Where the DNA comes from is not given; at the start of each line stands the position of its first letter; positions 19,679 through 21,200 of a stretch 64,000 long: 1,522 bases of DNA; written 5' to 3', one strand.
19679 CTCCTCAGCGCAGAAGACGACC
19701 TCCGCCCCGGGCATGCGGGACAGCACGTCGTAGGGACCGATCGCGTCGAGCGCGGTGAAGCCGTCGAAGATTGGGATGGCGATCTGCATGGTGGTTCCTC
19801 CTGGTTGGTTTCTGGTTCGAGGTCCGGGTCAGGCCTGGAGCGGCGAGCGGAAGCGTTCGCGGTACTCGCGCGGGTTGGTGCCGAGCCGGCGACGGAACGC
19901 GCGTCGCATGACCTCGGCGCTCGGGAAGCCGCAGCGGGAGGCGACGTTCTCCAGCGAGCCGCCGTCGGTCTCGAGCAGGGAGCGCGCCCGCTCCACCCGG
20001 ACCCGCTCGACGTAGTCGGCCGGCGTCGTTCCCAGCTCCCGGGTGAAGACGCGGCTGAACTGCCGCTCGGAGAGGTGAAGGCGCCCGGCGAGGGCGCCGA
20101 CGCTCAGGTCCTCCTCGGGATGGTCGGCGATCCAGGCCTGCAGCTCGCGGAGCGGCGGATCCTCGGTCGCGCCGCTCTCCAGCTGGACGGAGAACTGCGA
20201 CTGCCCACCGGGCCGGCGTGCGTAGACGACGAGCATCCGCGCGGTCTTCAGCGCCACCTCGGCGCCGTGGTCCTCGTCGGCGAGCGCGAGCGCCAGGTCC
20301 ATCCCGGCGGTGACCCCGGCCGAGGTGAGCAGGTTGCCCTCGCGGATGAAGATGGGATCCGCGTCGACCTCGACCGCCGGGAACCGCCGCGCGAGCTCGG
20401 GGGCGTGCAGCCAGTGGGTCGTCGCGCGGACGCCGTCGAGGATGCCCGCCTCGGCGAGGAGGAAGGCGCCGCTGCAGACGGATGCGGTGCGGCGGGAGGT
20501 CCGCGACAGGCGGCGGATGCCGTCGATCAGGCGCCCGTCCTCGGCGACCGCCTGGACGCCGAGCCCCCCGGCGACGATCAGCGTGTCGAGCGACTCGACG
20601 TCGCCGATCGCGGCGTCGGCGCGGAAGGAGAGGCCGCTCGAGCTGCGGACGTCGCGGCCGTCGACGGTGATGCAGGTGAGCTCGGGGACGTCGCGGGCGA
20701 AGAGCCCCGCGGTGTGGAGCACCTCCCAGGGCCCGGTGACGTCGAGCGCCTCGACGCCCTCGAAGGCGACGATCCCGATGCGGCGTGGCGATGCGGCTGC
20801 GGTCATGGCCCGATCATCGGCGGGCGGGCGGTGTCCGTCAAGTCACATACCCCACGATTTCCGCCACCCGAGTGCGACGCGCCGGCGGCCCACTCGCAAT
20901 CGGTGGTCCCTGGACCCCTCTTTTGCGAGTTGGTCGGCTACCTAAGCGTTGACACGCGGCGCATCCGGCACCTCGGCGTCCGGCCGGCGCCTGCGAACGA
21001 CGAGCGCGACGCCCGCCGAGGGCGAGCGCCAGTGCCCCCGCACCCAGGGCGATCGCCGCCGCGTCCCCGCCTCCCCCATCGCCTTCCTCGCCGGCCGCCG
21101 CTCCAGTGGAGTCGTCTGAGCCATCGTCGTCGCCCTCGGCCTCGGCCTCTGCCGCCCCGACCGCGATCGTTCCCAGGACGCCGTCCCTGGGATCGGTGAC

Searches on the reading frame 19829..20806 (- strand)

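Call 66: search_protein_families(library=pfam, proteins=[window:19829-20806:-], max_evalue=0.001)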
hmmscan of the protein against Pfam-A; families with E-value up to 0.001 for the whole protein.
window:19829-20806:- (325 aa): 3 families
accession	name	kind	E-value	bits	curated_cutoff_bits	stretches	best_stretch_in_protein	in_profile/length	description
PF01965.30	DJ-1_PfpI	-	3.2e-26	92.6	26.6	1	9-177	2-164/165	DJ-1/PfpI family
PF12833.13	HTH_18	-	4.7e-24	84.9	33.6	1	239-318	1-80/80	Helix-turn-helix domain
PF00165.29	HTH_AraC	-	4.1e-15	55.9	26.6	2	226-266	1-41/42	Bacterial regulatory helix-turn-helix proteins, AraC family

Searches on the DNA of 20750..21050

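Call 71: search_rna_families(source=window, start=20750, end=21050, threshold=evalue, max_evalue=10)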
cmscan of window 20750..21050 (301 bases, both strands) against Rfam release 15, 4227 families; matches with E-value up to 10: 2.
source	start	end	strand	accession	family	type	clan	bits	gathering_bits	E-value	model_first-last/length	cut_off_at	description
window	21005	21025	+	RF01356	CRISPR-DR28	Gene; CRISPR;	-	14.9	35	5.8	1-24/24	no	CRISPR RNA direct repeat element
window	20817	20874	-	RF04218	HCV_5BSL1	Cis-reg;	-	13.8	44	2.3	1-47/47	no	Hepatitis C virus stem-loop I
